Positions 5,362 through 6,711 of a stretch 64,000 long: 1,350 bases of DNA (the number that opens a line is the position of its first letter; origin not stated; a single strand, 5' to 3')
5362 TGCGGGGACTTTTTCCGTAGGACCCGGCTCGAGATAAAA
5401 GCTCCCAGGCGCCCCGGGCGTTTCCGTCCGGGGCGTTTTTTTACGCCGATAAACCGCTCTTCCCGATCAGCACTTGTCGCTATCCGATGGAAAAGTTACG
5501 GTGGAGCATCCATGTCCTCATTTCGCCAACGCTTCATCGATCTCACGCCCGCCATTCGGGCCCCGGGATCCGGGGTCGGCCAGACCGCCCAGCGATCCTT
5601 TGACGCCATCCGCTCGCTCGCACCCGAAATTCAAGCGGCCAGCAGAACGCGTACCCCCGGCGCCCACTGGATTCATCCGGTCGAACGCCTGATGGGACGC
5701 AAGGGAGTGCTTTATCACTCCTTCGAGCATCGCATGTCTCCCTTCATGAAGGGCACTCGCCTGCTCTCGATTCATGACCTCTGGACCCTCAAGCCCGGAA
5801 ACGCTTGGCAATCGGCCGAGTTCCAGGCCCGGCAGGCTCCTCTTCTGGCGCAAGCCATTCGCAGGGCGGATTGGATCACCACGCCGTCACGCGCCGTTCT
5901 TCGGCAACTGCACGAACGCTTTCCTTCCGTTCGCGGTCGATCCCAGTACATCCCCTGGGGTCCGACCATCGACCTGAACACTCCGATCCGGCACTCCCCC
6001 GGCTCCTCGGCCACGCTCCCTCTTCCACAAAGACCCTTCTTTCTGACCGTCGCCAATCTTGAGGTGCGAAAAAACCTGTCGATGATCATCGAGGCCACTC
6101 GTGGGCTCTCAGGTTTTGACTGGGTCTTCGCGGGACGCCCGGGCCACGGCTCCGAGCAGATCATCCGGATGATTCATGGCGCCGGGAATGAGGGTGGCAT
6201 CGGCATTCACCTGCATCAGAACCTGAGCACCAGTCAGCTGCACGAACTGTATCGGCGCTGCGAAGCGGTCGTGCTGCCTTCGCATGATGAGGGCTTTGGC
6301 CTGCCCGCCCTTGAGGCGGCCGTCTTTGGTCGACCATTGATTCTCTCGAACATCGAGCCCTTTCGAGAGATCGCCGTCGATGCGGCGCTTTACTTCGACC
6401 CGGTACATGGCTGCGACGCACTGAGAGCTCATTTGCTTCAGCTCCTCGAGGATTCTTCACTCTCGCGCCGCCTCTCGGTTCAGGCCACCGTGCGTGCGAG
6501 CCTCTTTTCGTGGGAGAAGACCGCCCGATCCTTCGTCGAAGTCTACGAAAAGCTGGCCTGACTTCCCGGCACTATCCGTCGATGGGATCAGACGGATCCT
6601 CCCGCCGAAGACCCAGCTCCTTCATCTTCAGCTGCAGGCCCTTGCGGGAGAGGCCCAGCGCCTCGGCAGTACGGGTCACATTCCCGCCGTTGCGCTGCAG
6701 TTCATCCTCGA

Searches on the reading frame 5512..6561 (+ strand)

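Call 70: search_protein_families(library=pfam, proteins=[window:5512-6561:+], max_evalue=0.001)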
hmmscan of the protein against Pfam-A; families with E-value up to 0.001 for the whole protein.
window:5512-6561:+ (349 aa): 4 families
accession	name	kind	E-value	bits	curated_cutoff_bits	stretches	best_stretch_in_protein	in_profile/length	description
PF00534.26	Glycos_transf_1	-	1.5e-22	80.4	26.4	1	173-325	14-169/172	Glycosyl transferases group 1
PF13692.12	Glyco_trans_1_4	-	1.6e-13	51.6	27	1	175-314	2-142/142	Glycosyl transferases group 1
PF20706.3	GT4-conflict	-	2.9e-07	30.3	26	1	240-280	272-312/385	Family 4 Glycosyltransferase in conflict systems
PF13439.12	Glyco_transf_4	-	0.00012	22.6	28.5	0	85-150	101-165/170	Glycosyltransferase Family 4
